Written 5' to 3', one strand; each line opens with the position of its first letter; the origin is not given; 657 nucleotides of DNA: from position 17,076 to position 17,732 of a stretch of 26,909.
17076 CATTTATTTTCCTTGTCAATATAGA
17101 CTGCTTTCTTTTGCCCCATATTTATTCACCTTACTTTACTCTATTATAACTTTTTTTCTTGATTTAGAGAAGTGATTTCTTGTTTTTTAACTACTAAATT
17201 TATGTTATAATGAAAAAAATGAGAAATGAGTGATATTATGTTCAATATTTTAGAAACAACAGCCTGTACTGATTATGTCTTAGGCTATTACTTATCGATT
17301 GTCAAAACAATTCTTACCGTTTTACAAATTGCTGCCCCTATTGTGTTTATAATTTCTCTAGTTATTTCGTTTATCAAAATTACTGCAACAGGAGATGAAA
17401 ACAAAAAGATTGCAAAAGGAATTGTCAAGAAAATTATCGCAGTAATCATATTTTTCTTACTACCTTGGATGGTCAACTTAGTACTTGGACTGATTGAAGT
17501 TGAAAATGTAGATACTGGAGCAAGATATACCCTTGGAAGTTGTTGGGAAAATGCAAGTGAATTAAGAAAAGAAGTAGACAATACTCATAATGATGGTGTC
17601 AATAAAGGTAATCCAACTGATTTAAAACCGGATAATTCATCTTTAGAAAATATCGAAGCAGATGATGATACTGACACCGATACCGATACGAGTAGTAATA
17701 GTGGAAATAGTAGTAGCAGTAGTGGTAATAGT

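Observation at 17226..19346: Uncharacterised two-helix membrane module shared by an SGNH hydrolase, a C39-like peptidase and, at the C-terminus, a Cys-rich secreted protein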

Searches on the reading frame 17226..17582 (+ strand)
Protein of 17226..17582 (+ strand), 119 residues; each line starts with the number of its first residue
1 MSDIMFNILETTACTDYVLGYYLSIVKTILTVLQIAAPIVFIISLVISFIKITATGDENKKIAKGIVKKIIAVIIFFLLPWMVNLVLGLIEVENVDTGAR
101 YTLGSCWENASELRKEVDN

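Call 10: find_homologous_proteins(query=window:17226-17582:+, max_evalue=0.001)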
Query seq(119 aa): 22 candidates shared short words with the query, none scored E <= 0.001.

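Call 21: search_protein_representatives(alignment_id=A1)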
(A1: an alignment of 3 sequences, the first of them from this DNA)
Query: 3 sequences, 119 profile positions. Proteins with E-value up to 0.001 (for the whole library): 6832; up to 1e-10: 385; up to 1e-30: 5. The best 150 are listed.
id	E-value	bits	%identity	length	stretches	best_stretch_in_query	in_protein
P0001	4.2e-51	188.1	-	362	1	5-119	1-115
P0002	3.9e-36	139.8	-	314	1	5-118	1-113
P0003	1.2e-35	138.3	-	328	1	5-118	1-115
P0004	5.3e-33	129.7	-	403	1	5-100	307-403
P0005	4.0e-31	123.7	-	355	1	10-100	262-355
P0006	6.5e-30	119.8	-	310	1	9-117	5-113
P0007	4.2e-26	107.5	-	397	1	11-98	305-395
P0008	6.0e-25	103.8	-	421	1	6-100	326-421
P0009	9.1e-25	103.2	-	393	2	7-100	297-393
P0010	1.2e-24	102.8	-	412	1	7-100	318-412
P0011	1.1e-23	99.7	-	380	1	11-98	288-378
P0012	7.9e-23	96.9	-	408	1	8-100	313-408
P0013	4.9e-19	84.7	-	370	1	15-98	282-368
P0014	9.9e-19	83.7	-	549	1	8-118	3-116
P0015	1.3e-18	83.3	-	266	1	18-100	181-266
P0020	6.3e-18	81.1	-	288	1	9-119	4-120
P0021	1.3e-17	80.0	-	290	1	11-114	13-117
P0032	2.5e-16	75.9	-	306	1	12-118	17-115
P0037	1.8e-15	73.2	-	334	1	12-118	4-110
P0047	7.3e-15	71.2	-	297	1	13-116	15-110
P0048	7.4e-15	71.2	-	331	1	11-117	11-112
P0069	5.1e-14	68.5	-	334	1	11-113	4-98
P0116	4.1e-13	65.6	-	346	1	13-105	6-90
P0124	5.8e-13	65.1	-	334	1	15-109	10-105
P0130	7.7e-13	64.7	-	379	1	13-97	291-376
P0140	1.2e-12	64.1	-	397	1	12-111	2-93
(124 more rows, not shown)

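Call 27: search_protein_families(library=pfam, alignment_id=A2, max_evalue=0.001)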
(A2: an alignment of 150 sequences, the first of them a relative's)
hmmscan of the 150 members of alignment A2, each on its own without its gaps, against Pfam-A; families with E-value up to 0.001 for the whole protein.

A. member 1, P0001 (362 aa): 0 families

B. families by the number of members that match (of 150 scanned): 21 families
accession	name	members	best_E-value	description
PF18895.5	T4SS_pilin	76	9e-10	Type IV secretion system pilin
PF00877.26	NLPC_P60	11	2.4e-24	NlpC/P60 family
PF13472.12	Lipase_GDSL_2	4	4.3e-06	GDSL-like Lipase/Acylhydrolase family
PF00657.28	Lipase_GDSL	4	0.00011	GDSL-like Lipase/Acylhydrolase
PF05257.22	CHAP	2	2.3e-13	CHAP domain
PF01520.23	Amidase_3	2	3.6e-11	N-acetylmuramoyl-L-alanine amidase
PF09323.15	DUF1980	2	3.2e-05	DUF1980 N-terminal domain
PF13529.12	Peptidase_C39_2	1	2.9e-08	Peptidase_C39 like family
PF16227.11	DUF4886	1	2.3e-07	Domain of unknown function (DUF4886)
PF04956.18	TrbC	1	1.4e-05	TrbC/VIRB2 pilin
PF22251.1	PFF1_TM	1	1.6e-05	Vacuolar membrane protease, transmembrane domain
PF12725.13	DUF3810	1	0.00014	Protein of unknown function (DUF3810)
PF05296.19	TAS2R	1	0.00014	Taste receptor protein (TAS2R)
PF14264.12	Glucos_trans_II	1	0.00017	Glucosyl transferase GtrII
PF13572.11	DUF4134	1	0.00045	Domain of unknown function (DUF4134)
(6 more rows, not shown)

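Call 47: find_encoding_contigs(protein=P0002, flank=10000, max_places=3)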
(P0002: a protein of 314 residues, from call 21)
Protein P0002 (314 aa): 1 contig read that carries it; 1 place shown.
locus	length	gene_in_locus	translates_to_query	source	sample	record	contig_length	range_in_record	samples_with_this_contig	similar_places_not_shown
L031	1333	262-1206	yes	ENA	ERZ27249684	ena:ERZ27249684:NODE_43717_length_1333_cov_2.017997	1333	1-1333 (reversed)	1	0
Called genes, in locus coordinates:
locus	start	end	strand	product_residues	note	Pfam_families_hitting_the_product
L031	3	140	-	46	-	?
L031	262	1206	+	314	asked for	PF13472:Lipase_GDSL_2 (faint)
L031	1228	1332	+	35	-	?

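Call 48: find_encoding_contigs(protein=P0006, flank=10000, max_places=3)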
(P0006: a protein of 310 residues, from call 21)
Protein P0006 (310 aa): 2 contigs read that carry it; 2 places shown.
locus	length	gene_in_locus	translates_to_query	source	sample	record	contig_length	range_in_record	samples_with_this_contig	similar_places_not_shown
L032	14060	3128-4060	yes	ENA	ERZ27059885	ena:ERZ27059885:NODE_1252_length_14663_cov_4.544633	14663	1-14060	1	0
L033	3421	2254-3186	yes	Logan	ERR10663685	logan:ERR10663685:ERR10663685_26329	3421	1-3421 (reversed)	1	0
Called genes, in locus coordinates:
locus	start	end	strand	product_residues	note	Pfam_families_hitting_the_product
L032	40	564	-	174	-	PF04101:Glyco_tran_28_C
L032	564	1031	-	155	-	PF08660:Alg14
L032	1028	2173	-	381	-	PF20706:GT4-conflict, PF00534:Glycos_transf_1, PF13692:Glyco_trans_1_4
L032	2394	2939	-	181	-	PF00210:Ferritin (faint), PF02915:Rubrerythrin, PF21349:RUBY_RBDX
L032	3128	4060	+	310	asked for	-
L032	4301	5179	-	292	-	-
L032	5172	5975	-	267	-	-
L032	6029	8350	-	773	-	PF02190:LON_substr_bdg, PF08298:AAA_PrkA (faint), PF00004:AAA, PF07724:AAA_2 (weak), PF07728:AAA_5 (weak), PF22667:Lon_lid, PF05362:Lon_C, PF13541:ChlI (weak)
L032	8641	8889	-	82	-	PF13083:KH_KhpA-B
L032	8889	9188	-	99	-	PF00886:Ribosomal_S16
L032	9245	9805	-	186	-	PF10628:CotE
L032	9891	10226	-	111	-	PF06133:Com_YlbF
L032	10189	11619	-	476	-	PF00919:UPF0004, PF04055:Radical_SAM, PF01938:TRAM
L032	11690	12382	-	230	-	PF12796:Ank_2 (faint)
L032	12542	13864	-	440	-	PF02403:Seryl_tRNA_N, PF00587:tRNA-synt_2b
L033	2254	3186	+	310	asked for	-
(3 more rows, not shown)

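Call 60: find_encoding_contigs(protein=P0021, flank=10000, max_places=3)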
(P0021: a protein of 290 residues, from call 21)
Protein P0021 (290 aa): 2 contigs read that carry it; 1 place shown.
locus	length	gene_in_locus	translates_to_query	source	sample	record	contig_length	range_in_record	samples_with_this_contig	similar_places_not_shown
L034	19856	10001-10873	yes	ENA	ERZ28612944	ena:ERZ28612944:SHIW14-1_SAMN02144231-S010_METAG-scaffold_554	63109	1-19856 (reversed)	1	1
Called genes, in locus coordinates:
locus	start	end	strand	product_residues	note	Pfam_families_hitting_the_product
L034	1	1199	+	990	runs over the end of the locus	PF02811:PHP, PF07733:DNA_pol3_alpha, PF17657:DNA_pol3_finger, PF14579:HHH_6, PF01336:tRNA_anti-codon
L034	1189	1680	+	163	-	PF01252:Peptidase_A8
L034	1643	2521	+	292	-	PF01479:S4, PF00849:PseudoU_synth_2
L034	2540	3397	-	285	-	PF04383:KilA-N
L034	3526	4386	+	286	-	-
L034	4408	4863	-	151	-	PF03073:TspO_MBR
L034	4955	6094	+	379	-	PF01694:Rhomboid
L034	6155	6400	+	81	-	PF06135:IreB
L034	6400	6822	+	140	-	PF03652:RuvX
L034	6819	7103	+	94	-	PF06949:DUF1292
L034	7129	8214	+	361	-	PF02618:YceG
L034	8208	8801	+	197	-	PF01596:Methyltransf_3, PF02390:Methyltransf_4 (faint), PF01135:PCMT (weak), PF02527:GidB (faint), PF13578:Methyltransf_24 (weak)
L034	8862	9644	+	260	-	-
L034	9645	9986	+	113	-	-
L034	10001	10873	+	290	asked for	PF00877:NLPC_P60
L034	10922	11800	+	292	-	PF01136:Peptidase_U32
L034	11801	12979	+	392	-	PF01136:Peptidase_U32, PF16325:Peptidase_U32_C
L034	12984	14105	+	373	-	PF01966:HD, PF13286:HD_assoc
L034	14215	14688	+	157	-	PF03449:GreA_GreB_N, PF01272:GreA_GreB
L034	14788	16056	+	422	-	PF05697:Trigger_N, PF00254:FKBP_C, PF05698:Trigger_C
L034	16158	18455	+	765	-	PF02190:LON_substr_bdg, PF07724:AAA_2 (faint), PF00004:AAA, PF07728:AAA_5, PF22667:Lon_lid, PF05362:Lon_C, PF13541:ChlI (weak)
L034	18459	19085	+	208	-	-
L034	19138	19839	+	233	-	PF20918:SPOCS_spoVID-N (weak), PF01476:LysM (weak)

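Call 61: find_encoding_contigs(protein=P0020, flank=10000, max_places=3)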
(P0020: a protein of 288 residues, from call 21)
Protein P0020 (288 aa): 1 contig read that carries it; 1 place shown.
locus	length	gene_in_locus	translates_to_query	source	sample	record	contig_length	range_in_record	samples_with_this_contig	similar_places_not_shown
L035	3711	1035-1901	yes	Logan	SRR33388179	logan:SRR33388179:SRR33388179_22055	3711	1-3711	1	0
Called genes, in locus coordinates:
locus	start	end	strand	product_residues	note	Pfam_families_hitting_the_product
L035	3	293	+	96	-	?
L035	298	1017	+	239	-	-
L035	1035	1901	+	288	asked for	PF00877:NLPC_P60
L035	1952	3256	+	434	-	PF01225:Mur_ligase, PF08245:Mur_ligase_M, PF02875:Mur_ligase_C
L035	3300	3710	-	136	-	?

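Call 69: find_related_loci(query=A5, collection=metagenome_contigs, flank=10000)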
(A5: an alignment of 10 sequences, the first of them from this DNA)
Query A5 (115 aa) in metagenome_contigs; peptide patterns used: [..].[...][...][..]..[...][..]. (x = any residue, [..] = any of these).
231 stretches matched a pattern; 24 encode a relative of the query (tblastn E <= 1e-3); 24 distinct loci.
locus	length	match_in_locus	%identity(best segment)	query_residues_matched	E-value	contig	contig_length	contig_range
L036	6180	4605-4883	36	8-108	1e-17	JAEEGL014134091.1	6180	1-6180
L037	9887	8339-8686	32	2-113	3e-16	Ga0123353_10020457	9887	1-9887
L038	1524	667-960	33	1-108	9e-15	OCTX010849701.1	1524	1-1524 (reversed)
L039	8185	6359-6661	36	1-105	3e-14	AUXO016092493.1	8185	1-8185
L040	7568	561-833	34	10-108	5e-14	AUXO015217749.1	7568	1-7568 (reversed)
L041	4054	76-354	30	8-108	2e-13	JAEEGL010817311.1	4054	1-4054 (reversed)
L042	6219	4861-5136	34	9-108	3e-13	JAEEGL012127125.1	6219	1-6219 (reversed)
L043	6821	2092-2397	31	1-106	6e-13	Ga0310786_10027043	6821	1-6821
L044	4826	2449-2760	35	1-114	2e-12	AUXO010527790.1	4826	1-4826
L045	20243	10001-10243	36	17-105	6e-12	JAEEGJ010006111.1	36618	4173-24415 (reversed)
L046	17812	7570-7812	36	17-105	6e-12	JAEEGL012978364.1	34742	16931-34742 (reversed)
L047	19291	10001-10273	25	8-106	5e-12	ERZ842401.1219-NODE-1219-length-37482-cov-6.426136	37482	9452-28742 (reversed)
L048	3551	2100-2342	34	17-105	1e-9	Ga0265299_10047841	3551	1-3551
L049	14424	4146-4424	30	8-108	1e-9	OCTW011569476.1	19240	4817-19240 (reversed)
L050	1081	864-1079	41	10-82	3e-9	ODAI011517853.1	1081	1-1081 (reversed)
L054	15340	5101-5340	39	1-83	4e-7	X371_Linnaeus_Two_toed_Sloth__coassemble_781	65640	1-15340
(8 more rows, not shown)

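Call 72: search_protein_families(library=pfam, proteins=[L039:5619-6344:+, L047:9170-9952:+, L034:8862-9644:+, L039:4750-5622:+, L040:528-1733:+, L040:1760-2788:+, L040:2872-4056:+, L040:6500-7555:+, L036:4584-5654:+, L054:5095-6156:+], max_evalue=0.01)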
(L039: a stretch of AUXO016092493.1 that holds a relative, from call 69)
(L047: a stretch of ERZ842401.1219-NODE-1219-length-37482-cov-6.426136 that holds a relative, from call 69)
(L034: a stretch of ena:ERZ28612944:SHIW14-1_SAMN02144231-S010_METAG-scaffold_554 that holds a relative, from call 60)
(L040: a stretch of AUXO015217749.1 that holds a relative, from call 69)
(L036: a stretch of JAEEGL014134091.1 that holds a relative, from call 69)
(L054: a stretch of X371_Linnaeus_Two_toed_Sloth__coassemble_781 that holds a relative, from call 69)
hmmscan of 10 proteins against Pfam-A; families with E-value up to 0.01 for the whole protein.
L039:5619-6344:+ (241 aa): 0 families

L047:9170-9952:+ (260 aa): 1 family
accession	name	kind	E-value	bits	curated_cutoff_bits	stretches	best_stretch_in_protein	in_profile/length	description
PF03532.18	OMS28_porin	-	0.0059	16.3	27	1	50-125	21-91/253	OMS28 porin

L034:8862-9644:+ (260 aa): 0 families

L039:4750-5622:+ (290 aa): 2 families
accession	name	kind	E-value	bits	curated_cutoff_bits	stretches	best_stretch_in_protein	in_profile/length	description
PF00877.26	NLPC_P60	-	3.4e-14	53.1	23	1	174-272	4-94/105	NlpC/P60 family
PF05257.22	CHAP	-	0.00027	21.8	26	1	186-250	6-69/81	CHAP domain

L040:528-1733:+ (401 aa): 1 family
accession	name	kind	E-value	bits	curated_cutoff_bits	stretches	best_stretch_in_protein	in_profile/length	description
PF18895.5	T4SS_pilin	-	0.0001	22.7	26.6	1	30-83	15-71/71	Type IV secretion system pilin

L040:1760-2788:+ (342 aa): 2 families
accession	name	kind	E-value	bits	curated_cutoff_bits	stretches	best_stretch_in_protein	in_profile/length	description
PF03734.19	YkuD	-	3.1e-12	47.7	23.4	1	207-341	1-146/146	L,D-transpeptidase catalytic domain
PF18895.5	T4SS_pilin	-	2.9e-06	27.7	26.6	1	10-73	5-71/71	Type IV secretion system pilin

L040:2872-4056:+ (394 aa): 1 family
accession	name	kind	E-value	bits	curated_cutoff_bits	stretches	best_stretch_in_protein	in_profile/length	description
PF18895.5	T4SS_pilin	-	1.1e-05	25.9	26.6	1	15-73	10-71/71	Type IV secretion system pilin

L040:6500-7555:+ (351 aa): 2 families
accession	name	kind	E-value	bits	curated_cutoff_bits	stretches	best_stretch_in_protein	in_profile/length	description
PF18895.5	T4SS_pilin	-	0.0012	19.3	26.6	1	18-76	11-69/71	Type IV secretion system pilin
PF00877.26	NLPC_P60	-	0.0031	17.9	23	1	255-283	47-77/105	NlpC/P60 family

L036:4584-5654:+ (356 aa): 5 families
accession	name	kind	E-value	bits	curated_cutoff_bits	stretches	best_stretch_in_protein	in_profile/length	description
PF00756.26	Esterase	-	1.7e-05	25.2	22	1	151-277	7-156/251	Putative esterase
PF18895.5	T4SS_pilin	-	0.00017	22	26.6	1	21-81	8-71/71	Type IV secretion system pilin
PF10503.15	Esterase_PHB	-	0.0017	18.1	23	1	152-296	1-150/219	Esterase PHB depolymerase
PF00326.27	Peptidase_S9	-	0.0029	17.6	22.6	1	225-311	48-132/213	Prolyl oligopeptidase family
PF20434.5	BD-FAE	-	0.0085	16.1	26.8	0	156-186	3-33/215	BD-FAE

L054:5095-6156:+ (353 aa): 2 families
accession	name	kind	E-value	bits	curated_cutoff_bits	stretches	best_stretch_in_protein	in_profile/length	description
PF18895.5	T4SS_pilin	-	1.6e-07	31.8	26.6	1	20-81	7-71/71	Type IV secretion system pilin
PF13529.12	Peptidase_C39_2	-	4e-06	27.9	24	1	251-317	69-142/143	Peptidase_C39 like family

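Call 83: search_protein_families(library=pfam, proteins=[P0014, P0130, P0037, P0048, P0069, P0116, P0124, P0140, P0032, P0047], max_evalue=0.001)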
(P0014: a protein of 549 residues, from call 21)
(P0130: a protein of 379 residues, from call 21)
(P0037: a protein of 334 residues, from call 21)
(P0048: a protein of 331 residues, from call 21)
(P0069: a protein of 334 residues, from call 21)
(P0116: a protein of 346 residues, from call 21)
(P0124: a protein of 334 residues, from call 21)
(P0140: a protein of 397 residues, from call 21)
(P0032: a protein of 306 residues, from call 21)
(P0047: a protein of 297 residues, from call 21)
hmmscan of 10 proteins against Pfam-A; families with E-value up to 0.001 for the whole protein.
P0014 (549 aa): 1 family
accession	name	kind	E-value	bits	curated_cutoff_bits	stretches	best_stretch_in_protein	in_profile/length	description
PF01520.23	Amidase_3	-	3.6e-11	43.9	27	1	183-350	17-174/174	N-acetylmuramoyl-L-alanine amidase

P0130 (379 aa): 2 families
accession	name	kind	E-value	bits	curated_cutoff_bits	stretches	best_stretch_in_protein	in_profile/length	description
PF01520.23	Amidase_3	-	4.1e-08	33.9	27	1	27-241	1-171/174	N-acetylmuramoyl-L-alanine amidase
PF18895.5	T4SS_pilin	-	0.00071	20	26.6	0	298-362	5-69/71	Type IV secretion system pilin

P0037 (334 aa): 0 families

P0048 (331 aa): 2 families
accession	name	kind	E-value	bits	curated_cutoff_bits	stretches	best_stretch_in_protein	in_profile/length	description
PF13529.12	Peptidase_C39_2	-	2.9e-08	34.8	24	1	179-302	14-143/143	Peptidase_C39 like family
PF18895.5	T4SS_pilin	-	4.2e-07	30.4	26.6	1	25-86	8-71/71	Type IV secretion system pilin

P0069 (334 aa): 0 families

P0116 (346 aa): 1 family
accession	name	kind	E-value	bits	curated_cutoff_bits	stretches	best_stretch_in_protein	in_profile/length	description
PF16227.11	DUF4886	-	2.3e-07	30.5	26.7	1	184-345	65-240/242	Domain of unknown function (DUF4886)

P0124 (334 aa): 1 family
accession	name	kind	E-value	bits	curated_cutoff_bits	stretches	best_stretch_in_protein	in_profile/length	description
PF18895.5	T4SS_pilin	-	6.6e-06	26.5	26.6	1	16-80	5-71/71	Type IV secretion system pilin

P0140 (397 aa): 0 families

P0032 (306 aa): 3 families
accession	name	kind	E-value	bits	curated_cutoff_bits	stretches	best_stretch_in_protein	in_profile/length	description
PF05257.22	CHAP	-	2.3e-13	50.9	26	1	184-269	4-81/81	CHAP domain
PF18895.5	T4SS_pilin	-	3.8e-05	24.1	26.6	1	30-89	8-70/71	Type IV secretion system pilin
PF12725.13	DUF3810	-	0.00014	21.8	28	1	33-145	23-133/311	Protein of unknown function (DUF3810)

P0047 (297 aa): 0 families
